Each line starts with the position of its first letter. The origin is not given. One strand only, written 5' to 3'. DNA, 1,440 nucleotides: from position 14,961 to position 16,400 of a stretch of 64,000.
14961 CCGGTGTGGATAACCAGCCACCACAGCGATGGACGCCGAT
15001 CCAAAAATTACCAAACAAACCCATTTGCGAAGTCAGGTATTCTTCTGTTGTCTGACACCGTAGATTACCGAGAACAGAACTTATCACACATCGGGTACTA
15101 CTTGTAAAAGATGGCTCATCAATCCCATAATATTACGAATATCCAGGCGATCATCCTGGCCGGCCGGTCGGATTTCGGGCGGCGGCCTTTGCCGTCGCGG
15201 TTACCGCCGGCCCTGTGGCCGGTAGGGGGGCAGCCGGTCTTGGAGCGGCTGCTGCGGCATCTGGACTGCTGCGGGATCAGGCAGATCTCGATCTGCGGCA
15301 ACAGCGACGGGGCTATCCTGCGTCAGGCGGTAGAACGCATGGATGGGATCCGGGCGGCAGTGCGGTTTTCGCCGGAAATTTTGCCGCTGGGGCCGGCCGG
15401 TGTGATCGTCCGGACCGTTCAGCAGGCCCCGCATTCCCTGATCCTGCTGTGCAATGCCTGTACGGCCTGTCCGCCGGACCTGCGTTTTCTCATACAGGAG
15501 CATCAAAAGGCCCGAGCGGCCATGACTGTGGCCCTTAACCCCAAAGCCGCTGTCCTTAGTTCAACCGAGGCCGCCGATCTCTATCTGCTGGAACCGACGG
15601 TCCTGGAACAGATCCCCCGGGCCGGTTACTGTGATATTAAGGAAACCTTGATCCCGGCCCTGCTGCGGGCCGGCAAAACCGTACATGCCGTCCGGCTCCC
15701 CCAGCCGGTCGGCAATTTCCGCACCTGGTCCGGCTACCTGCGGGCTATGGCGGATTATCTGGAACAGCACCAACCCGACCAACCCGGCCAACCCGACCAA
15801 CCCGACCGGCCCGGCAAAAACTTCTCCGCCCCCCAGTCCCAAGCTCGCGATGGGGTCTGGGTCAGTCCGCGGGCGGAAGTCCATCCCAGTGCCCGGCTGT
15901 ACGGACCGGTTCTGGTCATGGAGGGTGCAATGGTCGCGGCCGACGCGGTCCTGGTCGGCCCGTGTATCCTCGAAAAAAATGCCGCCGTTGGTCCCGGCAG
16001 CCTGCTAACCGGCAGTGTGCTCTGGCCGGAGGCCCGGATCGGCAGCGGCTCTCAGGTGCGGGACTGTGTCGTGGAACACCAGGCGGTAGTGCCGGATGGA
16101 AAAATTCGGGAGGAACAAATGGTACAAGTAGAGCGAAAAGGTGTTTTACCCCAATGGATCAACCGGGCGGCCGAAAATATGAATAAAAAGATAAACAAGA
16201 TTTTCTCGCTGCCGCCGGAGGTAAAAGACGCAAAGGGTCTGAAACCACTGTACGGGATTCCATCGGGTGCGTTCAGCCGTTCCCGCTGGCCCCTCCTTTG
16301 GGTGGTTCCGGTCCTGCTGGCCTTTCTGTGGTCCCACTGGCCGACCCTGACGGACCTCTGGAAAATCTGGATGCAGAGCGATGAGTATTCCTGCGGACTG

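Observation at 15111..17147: Exosortase fused to an N-terminal nucleotidyltransferase-like + hexapeptide-repeat module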

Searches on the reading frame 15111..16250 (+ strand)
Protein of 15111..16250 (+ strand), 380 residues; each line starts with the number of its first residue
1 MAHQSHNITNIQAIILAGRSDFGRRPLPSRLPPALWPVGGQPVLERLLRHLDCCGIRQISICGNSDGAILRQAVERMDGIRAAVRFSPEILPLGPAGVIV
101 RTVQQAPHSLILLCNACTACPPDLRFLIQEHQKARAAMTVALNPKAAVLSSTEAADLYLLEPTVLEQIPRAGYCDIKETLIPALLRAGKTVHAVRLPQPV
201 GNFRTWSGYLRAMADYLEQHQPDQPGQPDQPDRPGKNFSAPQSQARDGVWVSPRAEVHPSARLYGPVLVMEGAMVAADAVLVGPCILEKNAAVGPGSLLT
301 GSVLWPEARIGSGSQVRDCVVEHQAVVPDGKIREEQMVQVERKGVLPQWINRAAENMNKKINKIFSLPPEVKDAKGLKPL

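Call 3: search_protein_families(library=pfam, proteins=[window:15111-16250:+], max_evalue=0.1)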
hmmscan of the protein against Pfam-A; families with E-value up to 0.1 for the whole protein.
window:15111-16250:+ (380 aa): 5 families
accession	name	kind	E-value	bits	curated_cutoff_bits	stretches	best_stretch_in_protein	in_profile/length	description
PF25084.1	LbH_EIF2B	-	1.8e-06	28.3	54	1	247-332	2-86/105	EIF2B subunit epsilon LbH domain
PF24894.1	Hexapep_GlmU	-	3e-06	27.7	23.3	1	269-331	21-81/104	GlmU-like, C-terminal hexapeptide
PF00132.30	Hexapep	-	4.3e-06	26.6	27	1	268-301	3-36/36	Bacterial transferase hexapeptide (six repeats)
PF12804.13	NTP_transf_3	-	0.00015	22.4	27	1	14-143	2-123/160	MobA-like NTP transferase domain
PF07959.18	Fucose_pyrophosphorylase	-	0.017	14.5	34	1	278-338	283-346/418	Fucose pyrophosphorylase domain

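Call 4: search_protein_families(library=ncbifam, proteins=[window:15111-16250:+], max_evalue=0.1)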
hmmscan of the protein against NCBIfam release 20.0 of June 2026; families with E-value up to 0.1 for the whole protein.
window:15111-16250:+ (380 aa): 25 families
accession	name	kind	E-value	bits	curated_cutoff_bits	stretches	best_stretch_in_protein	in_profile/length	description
NF052502.1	man1P_GTase_Rv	exception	1.5e-18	66.8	440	2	158-331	172-346/352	mannose-1-phosphate guanylyltransferase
TIGR03992.1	Arch_glmU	subfamily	1.9e-15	56.7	292.1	2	254-328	236-311/393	bifunctional sugar-1-phosphate nucleotidylyltransferase/acetyltransferase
NF010935.0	PRK14355.1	equivalog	8.3e-08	31.3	718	2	247-321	267-340/459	bifunctional UDP-N-acetylglucosamine diphosphorylase/glucosamine-1-phosphate N-acetyltransferase GlmU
NF045761.1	NAMPUrTaseMurU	equivalog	9.7e-08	32.1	250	1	12-140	2-136/226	N-acetylmuramate alpha-1-phosphate uridylyltransferase MurU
NF041173.1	Sug_nt_acttase_Thmprot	equivalog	1.3e-06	27.7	600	1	255-328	237-311/405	bifunctional sugar-1-phosphate nucleotidylyltransferase/acetyltransferase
NF002023.0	PRK00844.1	subfamily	5.2e-06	25.5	458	1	268-331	318-379/408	glucose-1-phosphate adenylyltransferase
NF003670.0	PRK05293.1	equivalog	9.3e-06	24.8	470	1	175-337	217-363/382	glucose-1-phosphate adenylyltransferase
TIGR02091.1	glgC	equivalog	1.7e-05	24.1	424.9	1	267-330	298-359/364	glucose-1-phosphate adenylyltransferase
TIGR01208.1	rmlA_long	equivalog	3.6e-05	22.8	320.25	1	260-336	248-317/353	glucose-1-phosphate thymidylyltransferase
NF010150.1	PRK13627.1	equivalog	0.00016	21.5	305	1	251-327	13-97/196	carnitine operon protein CaiE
NF001947.0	PRK00725.1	subfamily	0.00033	19.6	470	1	269-332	331-392/426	glucose-1-phosphate adenylyltransferase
TIGR01173.1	glmU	equivalog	0.00035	19.5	366.85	1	268-339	264-336/452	bifunctional UDP-N-acetylglucosamine diphosphorylase/glucosamine-1-phosphate N-acetyltransferase GlmU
NF010940.0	PRK14360.1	equivalog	0.00036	19.2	602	1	271-339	267-335/452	bifunctional UDP-N-acetylglucosamine diphosphorylase/glucosamine-1-phosphate N-acetyltransferase GlmU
NF002060.0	PRK00892.1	subfamily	0.00051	19.2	207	1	248-327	101-182/345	UDP-3-O-(3-hydroxymyristoyl)glucosamine N-acyltransferase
NF010936.0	PRK14356.1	equivalog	0.00056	18.9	666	1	245-316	260-330/456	bifunctional UDP-N-acetylglucosamine diphosphorylase/glucosamine-1-phosphate N-acetyltransferase GlmU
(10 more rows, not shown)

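Call 10: search_solved_structures(query=window:15111-16190:+, max_evalue=1, show_alignments=3)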
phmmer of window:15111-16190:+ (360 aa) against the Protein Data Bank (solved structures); distinct sequences matched with E-value up to 1: 62 (the best 60 are shown).
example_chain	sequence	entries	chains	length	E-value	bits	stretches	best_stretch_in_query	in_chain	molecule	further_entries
2ggo_A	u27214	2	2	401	4.1e-07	32.9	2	255-328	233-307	401aa long hypothetical glucose-1-phosphate thymidylyltransferase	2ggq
5z09_A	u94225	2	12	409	4.3e-07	32.8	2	255-328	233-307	Dual sugar-1-phosphate nucleotidylyltransferase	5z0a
8x7s_B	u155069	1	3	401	2.3e-06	30.4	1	149-321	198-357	UTP--glucose-1-phosphate uridylyltransferase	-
7whr_B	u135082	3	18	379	2.7e-06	30.2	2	11-133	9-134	Nucleotidyl transferase family protein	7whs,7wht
8yre_A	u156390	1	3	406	4.1e-06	29.6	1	11-188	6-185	ADP-glucose pyrophosphorylase family protein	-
4y7t_A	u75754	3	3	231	6.3e-06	29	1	13-116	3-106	Nucleotidyl transferase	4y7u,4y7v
7zw9_A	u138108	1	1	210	1e-05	28.3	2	251-313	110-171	Bacterial transferase hexapeptide family protein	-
6jq8_A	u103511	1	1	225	9.9e-05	25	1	13-129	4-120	Putative 6-deoxy-D-mannoheptose pathway protein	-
7d72_A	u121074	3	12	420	0.0001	25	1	12-135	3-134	Mannose-1-phosphate guanyltransferase alpha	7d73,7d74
5xhw_A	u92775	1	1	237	0.00018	24.2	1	12-129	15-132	Putative 6-deoxy-D-mannoheptose pathway protein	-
5b04_E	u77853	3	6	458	0.0004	23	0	268-335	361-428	Probable translation initiation factor eIF-2B subunit gamma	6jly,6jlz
6caj_J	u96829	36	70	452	0.00041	23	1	271-322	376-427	Translation initiation factor eIF-2B subunit gamma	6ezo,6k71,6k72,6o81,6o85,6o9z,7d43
5b04_I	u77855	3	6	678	0.00044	22.9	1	11-86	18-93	Probable translation initiation factor eIF-2B subunit epsilon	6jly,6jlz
9y3p_I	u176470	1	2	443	0.00047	22.8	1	271-322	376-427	Translation initiation factor eIF2B subunit gamma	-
7x8j_A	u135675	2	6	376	0.001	21.7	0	11-100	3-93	Mannose-1-phosphate guanylyltransferase 1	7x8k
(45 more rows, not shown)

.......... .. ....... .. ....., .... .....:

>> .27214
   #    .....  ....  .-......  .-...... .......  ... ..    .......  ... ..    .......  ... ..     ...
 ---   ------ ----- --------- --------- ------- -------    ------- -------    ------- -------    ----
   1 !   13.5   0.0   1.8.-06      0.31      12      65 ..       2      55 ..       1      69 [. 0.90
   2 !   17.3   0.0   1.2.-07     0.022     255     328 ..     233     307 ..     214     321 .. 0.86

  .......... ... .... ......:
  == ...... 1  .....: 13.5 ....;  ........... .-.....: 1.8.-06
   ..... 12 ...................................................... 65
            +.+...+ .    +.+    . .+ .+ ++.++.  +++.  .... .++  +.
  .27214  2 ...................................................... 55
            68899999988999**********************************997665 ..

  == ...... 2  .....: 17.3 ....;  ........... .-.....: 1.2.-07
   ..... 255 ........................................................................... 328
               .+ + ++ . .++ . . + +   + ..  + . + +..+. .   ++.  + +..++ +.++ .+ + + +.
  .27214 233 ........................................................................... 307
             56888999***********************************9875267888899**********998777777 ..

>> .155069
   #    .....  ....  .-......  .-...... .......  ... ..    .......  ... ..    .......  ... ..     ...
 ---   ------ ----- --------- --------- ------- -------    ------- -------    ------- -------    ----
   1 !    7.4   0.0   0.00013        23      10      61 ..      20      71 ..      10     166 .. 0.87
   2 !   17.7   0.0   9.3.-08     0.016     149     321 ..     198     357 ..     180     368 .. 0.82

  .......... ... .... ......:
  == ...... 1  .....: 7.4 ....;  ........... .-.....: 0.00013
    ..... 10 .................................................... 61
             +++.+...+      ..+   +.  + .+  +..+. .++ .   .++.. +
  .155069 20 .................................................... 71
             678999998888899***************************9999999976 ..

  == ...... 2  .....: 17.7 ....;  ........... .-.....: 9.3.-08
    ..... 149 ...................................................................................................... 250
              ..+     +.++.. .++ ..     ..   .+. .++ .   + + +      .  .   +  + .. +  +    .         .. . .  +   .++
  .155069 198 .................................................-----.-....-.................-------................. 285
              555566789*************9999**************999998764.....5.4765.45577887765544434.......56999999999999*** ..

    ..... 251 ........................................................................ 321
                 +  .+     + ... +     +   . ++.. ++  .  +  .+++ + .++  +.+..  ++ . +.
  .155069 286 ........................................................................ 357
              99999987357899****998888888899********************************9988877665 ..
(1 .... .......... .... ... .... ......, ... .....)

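Call 38: search_solved_structures(query=A3, max_evalue=0.001, show_alignments=5)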
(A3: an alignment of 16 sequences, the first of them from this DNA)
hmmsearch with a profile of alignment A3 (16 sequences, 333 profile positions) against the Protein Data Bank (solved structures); distinct sequences matched with E-value up to 0.001: 128 (the best 60 are shown).
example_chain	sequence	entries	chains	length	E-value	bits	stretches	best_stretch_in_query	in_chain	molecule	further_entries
8x7s_B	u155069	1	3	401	2.8e-27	98.7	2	133-309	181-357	UTP--glucose-1-phosphate uridylyltransferase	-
7whr_B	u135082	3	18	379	8.9e-25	90.5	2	8-146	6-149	Nucleotidyl transferase family protein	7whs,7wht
5b04_I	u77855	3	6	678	6e-21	77.9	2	154-327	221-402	Probable translation initiation factor eIF-2B subunit epsilon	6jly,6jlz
7x8j_A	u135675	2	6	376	9.9e-19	70.6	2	11-145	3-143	Mannose-1-phosphate guanylyltransferase 1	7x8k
8yre_D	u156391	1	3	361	1.2e-18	70.4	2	12-145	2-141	Mannose-1-phosphate guanylyltransferase 1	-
2ggo_A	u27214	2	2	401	3e-16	62.5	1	235-327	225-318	401aa long hypothetical glucose-1-phosphate thymidylyltransferase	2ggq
5z09_A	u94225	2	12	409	3.9e-16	62.1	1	235-327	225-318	Dual sugar-1-phosphate nucleotidylyltransferase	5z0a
6i3m_G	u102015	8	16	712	8.6e-16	61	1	227-326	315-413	Translation initiation factor eIF-2B subunit epsilon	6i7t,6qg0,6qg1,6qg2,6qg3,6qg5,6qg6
7d72_K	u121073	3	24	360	8.7e-16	61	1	12-141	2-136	Mannose-1-phosphate guanyltransferase beta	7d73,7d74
6caj_J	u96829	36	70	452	3.7e-15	58.9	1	13-143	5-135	Translation initiation factor eIF-2B subunit gamma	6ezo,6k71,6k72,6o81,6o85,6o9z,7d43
7d72_A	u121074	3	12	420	6.3e-15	58.1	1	12-136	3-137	Mannose-1-phosphate guanyltransferase alpha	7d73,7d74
9y3p_I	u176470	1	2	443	6.5e-15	58.1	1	13-143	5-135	Translation initiation factor eIF2B subunit gamma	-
8yre_A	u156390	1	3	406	8.7e-15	57.7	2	7-133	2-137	ADP-glucose pyrophosphorylase family protein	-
2v0h_A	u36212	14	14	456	9.8e-13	50.9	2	209-305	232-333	BIFUNCTIONAL PROTEIN GLMU | GLUCOSAMINE-1-PHOSPHATE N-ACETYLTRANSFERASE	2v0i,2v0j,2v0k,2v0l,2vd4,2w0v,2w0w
9y3p_A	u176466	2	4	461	1.3e-12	50.5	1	225-329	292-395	Translation initiation factor eIF2B subunit epsilon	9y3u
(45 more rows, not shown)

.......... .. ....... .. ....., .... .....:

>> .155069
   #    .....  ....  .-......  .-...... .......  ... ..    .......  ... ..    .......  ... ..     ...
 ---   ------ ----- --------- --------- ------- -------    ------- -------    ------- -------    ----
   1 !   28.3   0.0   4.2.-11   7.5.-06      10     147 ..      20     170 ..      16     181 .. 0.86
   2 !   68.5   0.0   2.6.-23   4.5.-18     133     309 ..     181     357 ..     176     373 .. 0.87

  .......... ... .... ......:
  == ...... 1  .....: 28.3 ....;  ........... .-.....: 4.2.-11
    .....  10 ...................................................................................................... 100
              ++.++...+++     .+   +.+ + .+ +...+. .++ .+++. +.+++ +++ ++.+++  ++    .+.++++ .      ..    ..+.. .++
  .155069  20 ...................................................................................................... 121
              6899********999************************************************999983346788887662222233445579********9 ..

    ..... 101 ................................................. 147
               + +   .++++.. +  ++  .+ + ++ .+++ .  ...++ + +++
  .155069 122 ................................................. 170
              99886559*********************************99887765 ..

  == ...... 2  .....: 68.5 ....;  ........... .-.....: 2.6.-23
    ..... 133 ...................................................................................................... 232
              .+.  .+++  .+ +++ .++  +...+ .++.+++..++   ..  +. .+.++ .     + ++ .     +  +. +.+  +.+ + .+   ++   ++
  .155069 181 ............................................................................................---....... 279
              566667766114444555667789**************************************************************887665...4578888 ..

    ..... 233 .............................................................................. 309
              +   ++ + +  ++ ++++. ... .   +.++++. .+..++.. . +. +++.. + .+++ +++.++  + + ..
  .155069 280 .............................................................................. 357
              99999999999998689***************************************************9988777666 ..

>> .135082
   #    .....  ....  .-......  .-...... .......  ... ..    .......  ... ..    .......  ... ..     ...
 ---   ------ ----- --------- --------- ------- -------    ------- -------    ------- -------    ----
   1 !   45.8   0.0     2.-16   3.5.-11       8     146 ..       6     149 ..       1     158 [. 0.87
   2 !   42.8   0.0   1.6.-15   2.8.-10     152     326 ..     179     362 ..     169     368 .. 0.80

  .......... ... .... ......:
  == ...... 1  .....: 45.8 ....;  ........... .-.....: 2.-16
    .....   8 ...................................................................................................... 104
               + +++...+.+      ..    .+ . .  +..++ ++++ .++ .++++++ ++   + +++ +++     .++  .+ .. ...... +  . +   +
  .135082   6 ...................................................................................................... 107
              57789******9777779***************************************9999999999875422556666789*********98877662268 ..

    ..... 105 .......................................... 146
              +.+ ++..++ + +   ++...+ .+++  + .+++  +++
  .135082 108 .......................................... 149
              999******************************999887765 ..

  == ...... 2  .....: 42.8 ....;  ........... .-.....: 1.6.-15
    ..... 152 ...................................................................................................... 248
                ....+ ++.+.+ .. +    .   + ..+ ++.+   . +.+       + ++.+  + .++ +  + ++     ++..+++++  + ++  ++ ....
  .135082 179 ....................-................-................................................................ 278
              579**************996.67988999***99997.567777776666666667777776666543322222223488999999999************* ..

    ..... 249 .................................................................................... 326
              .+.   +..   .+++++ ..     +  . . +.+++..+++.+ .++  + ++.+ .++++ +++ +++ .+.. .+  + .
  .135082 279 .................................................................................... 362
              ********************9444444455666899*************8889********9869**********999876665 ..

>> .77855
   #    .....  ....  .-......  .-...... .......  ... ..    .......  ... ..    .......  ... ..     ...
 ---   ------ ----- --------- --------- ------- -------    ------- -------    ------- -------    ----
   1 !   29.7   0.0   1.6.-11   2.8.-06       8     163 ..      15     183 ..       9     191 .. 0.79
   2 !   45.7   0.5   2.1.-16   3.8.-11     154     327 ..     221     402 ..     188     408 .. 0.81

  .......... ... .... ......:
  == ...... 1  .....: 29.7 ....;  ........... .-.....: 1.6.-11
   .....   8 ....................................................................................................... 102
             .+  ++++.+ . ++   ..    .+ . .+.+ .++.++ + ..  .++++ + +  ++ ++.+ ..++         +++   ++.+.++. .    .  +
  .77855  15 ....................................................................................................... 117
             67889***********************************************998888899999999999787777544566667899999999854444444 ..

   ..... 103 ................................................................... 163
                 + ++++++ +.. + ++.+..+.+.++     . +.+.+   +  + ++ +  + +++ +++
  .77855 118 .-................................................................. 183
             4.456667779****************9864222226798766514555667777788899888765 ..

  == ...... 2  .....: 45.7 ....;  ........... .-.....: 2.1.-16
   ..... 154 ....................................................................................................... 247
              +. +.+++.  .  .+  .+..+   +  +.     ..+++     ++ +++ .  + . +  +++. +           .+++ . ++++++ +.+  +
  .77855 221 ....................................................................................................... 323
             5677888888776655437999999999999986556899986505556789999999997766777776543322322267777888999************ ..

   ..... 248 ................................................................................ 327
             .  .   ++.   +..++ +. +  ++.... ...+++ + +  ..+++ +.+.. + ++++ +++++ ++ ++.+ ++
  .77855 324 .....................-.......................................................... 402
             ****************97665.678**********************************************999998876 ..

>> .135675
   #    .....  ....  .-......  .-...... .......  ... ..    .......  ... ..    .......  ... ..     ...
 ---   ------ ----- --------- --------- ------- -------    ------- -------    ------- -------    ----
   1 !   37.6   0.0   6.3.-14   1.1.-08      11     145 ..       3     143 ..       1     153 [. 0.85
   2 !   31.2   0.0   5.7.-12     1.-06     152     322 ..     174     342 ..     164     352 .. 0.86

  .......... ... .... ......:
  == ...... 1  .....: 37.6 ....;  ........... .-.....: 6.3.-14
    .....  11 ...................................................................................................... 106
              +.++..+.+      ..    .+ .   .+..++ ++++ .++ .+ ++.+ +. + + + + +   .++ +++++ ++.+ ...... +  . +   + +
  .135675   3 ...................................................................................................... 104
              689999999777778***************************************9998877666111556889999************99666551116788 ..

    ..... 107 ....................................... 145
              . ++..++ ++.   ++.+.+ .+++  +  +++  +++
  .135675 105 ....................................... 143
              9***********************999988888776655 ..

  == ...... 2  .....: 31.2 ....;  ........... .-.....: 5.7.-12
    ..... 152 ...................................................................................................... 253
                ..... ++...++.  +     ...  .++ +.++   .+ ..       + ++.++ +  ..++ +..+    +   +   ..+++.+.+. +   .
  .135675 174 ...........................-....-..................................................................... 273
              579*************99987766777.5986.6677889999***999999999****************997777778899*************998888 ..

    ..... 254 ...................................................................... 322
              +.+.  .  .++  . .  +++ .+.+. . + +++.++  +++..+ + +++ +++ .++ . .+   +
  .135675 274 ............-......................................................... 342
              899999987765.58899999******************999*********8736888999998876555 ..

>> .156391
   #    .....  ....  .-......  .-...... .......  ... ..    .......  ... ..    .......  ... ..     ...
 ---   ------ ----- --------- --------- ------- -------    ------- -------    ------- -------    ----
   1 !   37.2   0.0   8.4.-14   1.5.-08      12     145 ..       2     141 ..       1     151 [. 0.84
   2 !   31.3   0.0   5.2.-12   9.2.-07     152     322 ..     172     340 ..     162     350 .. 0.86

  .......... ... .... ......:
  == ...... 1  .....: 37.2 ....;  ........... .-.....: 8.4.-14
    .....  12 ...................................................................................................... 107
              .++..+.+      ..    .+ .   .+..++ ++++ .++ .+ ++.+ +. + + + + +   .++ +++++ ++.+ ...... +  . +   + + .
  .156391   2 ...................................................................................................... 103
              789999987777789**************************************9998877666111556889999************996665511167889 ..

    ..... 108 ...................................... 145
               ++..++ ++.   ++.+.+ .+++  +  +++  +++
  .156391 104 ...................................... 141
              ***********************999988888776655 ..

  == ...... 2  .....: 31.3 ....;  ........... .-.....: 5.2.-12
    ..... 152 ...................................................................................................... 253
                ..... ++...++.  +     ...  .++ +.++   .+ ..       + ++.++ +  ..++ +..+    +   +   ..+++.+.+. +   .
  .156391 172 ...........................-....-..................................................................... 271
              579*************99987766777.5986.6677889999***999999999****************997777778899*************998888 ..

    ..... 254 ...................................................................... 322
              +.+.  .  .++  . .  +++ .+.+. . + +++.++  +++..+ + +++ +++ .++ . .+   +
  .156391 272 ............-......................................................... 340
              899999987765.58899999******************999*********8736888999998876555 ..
